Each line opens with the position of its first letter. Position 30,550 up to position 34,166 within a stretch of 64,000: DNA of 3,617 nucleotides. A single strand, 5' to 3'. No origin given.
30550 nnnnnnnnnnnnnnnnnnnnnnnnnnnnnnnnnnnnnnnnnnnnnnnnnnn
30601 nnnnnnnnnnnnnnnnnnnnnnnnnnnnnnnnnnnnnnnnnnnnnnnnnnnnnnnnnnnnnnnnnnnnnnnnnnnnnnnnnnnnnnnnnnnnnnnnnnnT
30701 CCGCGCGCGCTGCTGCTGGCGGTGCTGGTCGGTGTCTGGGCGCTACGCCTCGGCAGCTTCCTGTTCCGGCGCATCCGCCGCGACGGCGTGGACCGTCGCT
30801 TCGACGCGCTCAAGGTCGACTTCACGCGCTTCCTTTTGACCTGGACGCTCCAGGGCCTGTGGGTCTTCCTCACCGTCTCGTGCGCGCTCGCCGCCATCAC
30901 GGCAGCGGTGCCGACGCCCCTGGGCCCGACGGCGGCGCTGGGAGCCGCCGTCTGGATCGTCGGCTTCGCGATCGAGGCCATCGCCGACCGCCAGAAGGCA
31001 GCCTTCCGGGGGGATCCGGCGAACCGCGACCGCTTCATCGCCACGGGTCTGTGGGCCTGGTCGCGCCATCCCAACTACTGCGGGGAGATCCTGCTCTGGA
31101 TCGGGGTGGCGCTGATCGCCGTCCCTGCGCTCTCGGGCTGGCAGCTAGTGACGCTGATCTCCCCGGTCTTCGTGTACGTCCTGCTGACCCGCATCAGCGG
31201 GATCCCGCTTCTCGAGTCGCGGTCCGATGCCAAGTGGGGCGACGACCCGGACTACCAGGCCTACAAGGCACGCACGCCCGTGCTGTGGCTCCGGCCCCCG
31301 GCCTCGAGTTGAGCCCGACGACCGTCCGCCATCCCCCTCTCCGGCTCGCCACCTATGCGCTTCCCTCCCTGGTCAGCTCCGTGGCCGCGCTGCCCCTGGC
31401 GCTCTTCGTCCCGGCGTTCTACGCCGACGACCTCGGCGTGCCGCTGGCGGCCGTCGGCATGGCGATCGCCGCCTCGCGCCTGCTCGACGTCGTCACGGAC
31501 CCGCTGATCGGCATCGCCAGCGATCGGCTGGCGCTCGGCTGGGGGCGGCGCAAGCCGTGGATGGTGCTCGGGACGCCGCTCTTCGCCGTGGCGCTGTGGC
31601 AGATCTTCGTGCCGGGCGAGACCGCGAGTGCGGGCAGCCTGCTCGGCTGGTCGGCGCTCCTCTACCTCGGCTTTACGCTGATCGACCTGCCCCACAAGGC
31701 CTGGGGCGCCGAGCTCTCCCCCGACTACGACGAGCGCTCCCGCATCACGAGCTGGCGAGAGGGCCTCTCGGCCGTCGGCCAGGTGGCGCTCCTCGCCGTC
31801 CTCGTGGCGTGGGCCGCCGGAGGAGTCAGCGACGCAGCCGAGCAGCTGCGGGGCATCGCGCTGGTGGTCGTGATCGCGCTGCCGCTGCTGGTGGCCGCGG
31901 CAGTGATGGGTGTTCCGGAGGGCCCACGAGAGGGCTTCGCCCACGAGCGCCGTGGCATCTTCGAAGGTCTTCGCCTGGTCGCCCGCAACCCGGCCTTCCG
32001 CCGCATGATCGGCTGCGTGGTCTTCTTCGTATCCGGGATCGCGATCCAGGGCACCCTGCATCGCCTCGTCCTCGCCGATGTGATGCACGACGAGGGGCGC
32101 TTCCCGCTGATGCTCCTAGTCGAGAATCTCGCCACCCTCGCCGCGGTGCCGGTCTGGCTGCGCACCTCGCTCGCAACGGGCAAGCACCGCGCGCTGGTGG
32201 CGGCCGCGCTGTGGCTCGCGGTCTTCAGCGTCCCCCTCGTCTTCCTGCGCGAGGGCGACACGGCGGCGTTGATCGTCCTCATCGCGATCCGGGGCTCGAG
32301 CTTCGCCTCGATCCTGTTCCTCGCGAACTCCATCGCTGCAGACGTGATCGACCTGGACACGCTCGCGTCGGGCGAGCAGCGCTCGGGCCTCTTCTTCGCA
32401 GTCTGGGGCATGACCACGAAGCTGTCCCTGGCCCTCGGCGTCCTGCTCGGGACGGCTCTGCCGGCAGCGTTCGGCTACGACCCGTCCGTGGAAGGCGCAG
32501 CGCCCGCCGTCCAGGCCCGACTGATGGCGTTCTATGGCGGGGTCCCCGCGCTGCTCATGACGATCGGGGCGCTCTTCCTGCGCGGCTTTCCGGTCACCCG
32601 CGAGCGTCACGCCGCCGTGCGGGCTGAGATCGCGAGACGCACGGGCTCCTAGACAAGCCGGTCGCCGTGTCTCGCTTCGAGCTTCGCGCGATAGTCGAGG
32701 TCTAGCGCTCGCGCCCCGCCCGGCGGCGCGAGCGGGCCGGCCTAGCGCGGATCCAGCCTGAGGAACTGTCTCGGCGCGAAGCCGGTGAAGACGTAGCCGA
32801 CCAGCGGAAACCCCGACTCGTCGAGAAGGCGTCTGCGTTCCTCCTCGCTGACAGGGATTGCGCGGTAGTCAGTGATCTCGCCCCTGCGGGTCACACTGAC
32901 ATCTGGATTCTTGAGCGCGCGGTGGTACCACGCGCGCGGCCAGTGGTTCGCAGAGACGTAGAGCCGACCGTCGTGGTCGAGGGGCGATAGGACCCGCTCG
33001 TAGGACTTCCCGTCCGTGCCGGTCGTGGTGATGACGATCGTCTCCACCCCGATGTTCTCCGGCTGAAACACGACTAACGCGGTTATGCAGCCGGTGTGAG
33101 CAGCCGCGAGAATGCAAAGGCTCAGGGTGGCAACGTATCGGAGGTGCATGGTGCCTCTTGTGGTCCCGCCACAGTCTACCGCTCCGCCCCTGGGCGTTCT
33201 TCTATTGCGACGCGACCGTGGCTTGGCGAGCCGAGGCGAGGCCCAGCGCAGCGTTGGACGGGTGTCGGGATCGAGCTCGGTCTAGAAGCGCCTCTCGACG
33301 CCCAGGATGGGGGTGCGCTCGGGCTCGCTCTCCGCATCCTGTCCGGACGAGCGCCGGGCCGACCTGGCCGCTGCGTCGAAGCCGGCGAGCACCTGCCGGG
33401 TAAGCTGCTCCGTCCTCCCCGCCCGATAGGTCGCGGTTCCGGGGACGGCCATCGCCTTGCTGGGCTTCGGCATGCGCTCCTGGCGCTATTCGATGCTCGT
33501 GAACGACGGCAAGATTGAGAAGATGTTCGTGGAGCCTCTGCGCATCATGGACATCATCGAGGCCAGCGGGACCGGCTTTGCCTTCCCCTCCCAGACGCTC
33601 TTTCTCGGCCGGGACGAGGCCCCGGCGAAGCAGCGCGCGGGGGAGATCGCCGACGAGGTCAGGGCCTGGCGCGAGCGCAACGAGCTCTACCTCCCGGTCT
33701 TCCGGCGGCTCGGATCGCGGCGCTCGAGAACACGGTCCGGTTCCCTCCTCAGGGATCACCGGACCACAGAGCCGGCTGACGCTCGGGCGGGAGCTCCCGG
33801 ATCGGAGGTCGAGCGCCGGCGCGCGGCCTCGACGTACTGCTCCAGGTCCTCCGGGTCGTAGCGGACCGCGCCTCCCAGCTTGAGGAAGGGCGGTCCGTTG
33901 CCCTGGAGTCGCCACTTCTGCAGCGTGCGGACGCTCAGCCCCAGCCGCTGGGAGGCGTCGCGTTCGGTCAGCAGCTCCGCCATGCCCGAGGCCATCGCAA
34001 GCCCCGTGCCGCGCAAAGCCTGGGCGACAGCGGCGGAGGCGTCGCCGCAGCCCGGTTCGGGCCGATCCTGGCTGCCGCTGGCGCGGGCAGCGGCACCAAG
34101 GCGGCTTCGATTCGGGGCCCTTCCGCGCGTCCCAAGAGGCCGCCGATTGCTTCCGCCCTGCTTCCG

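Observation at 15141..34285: ~19-kb integrative island in tRNA-Thr(CGU), delimited by a 47-nt direct repeat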

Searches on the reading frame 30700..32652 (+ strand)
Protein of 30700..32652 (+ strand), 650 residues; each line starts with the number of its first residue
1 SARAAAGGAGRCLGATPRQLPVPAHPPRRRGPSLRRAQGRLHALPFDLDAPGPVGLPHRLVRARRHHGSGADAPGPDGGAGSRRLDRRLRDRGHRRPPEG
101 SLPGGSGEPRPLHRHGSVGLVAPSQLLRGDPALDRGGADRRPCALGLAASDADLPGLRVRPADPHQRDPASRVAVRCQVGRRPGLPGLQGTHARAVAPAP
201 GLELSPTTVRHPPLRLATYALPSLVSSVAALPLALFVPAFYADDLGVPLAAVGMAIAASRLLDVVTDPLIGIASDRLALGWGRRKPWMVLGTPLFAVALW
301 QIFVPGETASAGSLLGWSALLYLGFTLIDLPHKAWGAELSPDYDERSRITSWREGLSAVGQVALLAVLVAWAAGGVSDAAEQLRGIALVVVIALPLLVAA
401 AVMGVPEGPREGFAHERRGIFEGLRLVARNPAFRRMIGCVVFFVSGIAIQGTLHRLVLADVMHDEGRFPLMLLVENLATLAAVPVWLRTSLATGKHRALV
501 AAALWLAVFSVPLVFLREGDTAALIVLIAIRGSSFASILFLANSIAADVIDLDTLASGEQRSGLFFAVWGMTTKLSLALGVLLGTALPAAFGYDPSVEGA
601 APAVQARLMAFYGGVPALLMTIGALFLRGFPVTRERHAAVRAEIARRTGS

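Call 10: search_protein_families(library=pfam, proteins=[window:30700-32652:+], max_evalue=0.01)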
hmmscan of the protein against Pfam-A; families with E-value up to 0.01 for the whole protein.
window:30700-32652:+ (650 aa): 3 families
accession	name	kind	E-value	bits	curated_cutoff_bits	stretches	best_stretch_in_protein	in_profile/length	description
PF13347.12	MFS_2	-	5.2e-71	239.9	27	1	219-634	2-427/427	MFS/sugar transport protein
PF07690.21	MFS_1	-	2.2e-15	56.9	33.4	1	233-550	15-323/347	Major Facilitator Superfamily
PF03092.22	BT1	-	5.2e-05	22.6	22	1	239-400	14-169/432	BT1 family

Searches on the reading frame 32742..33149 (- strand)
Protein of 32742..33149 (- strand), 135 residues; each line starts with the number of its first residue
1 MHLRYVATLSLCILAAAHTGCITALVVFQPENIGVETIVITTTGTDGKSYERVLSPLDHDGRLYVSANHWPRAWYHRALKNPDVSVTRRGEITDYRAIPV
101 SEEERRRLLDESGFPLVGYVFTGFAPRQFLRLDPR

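Call 48: search_protein_families(library=pfam, proteins=[window:32742-33149:-], max_evalue=0.001)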
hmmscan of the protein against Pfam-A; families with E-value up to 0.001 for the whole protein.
window:32742-33149:- (135 aa): 1 family
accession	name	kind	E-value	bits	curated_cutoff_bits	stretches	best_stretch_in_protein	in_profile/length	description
PF04075.20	F420H2_quin_red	-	1.6e-06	28.7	22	1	34-110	22-103/130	F420H(2)-dependent quinone reductase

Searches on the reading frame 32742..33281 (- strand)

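Call 10: search_protein_families(library=pfam, proteins=[window:32742-33281:-], max_evalue=0.01)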
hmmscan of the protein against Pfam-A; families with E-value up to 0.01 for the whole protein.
window:32742-33281:- (179 aa): 1 family
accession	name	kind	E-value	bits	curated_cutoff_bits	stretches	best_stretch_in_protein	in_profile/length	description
PF04075.20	F420H2_quin_red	-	2.8e-06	27.9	22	1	78-154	22-103/130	F420H(2)-dependent quinone reductase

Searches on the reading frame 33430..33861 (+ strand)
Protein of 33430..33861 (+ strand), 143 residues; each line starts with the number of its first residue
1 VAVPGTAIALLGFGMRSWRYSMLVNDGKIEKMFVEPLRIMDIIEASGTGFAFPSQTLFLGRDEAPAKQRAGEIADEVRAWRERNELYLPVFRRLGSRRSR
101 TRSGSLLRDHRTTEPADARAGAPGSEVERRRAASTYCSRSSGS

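Call 10: search_protein_families(library=pfam, proteins=[window:33430-33861:+], max_evalue=0.01)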
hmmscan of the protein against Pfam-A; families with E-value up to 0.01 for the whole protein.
window:33430-33861:+ (143 aa): 0 families

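Call 28: search_protein_families(library=pfam, proteins=[window:33430-33861:+], max_evalue=0.05)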
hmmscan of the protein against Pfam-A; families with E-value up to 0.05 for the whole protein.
window:33430-33861:+ (143 aa): 0 families

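Call 51: search_solved_structures(query=window:33430-33861:+, max_evalue=10, show_alignments=3)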
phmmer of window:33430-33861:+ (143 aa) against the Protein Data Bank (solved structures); distinct sequences matched with E-value up to 10: 11.
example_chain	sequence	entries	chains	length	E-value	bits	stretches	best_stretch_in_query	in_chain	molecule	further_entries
1nm3_A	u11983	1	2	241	2.1e-07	34.3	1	11-42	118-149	Protein HI0572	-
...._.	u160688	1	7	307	0.003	20.8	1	37-72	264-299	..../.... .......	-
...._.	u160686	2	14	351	0.0063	19.8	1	37-70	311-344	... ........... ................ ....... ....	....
9e65_A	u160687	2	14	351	0.0064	19.8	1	37-70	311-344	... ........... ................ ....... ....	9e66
9e62_A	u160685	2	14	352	0.0066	19.7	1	37-70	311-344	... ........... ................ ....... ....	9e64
9h95_A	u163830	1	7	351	0.012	18.9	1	37-69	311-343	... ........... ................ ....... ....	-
5y4o_A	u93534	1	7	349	0.018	18.3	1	37-66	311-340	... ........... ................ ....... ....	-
6zye_E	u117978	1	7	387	0.019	18.2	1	37-67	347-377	YnaI,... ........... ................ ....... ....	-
6zyd_E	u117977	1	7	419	0.021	18.1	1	37-67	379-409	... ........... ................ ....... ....,Low conductance mechanosensitive channel Yna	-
6urt_G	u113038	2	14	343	0.024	17.9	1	37-65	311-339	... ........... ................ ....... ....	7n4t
9h2p_A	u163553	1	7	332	0.11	15.7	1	37-59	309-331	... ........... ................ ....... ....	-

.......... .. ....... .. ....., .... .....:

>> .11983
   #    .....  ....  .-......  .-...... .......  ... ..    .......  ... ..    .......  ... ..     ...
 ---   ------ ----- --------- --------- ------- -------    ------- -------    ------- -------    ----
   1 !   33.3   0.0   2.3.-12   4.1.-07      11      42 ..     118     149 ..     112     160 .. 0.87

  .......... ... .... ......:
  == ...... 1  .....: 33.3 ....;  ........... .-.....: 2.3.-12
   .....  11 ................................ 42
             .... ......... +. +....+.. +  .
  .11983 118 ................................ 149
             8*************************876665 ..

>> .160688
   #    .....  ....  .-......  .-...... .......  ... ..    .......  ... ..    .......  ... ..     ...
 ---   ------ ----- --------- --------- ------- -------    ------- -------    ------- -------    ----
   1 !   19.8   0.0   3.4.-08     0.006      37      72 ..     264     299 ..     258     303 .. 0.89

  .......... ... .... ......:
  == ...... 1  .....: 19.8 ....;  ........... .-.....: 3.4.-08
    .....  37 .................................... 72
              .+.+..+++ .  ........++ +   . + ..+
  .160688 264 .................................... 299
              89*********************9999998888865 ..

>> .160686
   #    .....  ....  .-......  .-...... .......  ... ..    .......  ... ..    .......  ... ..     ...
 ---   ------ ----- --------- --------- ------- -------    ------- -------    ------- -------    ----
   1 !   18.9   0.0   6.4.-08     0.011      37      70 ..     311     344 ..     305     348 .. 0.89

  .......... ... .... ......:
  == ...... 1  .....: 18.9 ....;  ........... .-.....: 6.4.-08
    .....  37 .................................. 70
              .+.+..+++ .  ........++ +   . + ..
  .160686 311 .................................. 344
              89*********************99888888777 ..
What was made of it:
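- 33460..33645 (+): Two abutting gene fragments: a peroxiredoxin-5-like piece and the C-terminal end of an MscS/YnaI-type channel. PDB sequence search: residues 11-42 match 1nm3 residues 118-149 (E 2e-7); residues 37-72 match YnaI residues 311-344 (E 0.003-0.02) (call 51)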

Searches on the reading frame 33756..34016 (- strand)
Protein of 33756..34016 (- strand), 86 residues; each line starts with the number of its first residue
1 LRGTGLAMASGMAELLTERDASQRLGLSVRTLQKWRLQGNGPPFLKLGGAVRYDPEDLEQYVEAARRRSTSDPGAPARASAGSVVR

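Call 28: search_protein_families(library=pfam, proteins=[window:33756-34016:-], max_evalue=0.05)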
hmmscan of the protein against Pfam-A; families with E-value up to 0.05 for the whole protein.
window:33756-34016:- (86 aa): 6 families
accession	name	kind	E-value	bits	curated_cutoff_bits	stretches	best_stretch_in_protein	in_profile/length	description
PF12728.13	HTH_17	-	2.7e-11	44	27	1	15-65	1-50/51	Helix-turn-helix domain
PF13411.12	MerR_1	-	0.00058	20.3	21.6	1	19-59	4-44/69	MerR HTH family regulatory protein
PF13384.12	HTH_23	-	0.0013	18.9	24.6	1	14-43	16-47/50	Homeodomain-like domain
PF00376.29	MerR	-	0.0097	16.2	28.2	1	20-42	4-27/38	MerR family regulatory protein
PF20432.4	Xre-like-HTH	-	0.041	14.6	25.8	0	3-41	9-48/63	Antitoxin Xre-like helix-turn-helix domain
PF13551.12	HTH_29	-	0.043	14.3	28.1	0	6-36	6-33/64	Winged helix-turn helix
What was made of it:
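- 33756..34016 (-): HTH_17 (AlpA/Xis-type) gene, the putative excisionase or regulator. In the excised circle it is transcribed divergently from the integrase across attP. Pfam HTH_17 2.7e-11 (call 28).
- Checked: HTH_17 gene at 33756-34016 (-) (call 28).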

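Call 39: search_protein_families(library=ncbifam, proteins=[window:33756-34016:-], max_evalue=0.01)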
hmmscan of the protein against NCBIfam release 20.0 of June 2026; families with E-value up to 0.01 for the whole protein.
window:33756-34016:- (86 aa): 1 family
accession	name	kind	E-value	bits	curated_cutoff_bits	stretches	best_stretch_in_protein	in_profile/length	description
TIGR01764.1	excise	domain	5.6e-05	23.4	28.8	1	16-64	2-49/49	excisionase family DNA-binding protein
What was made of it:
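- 33756..34016 (-): TIGR01764 'excise' 23.4 bits, below its 28.8 cut-off (call 39).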
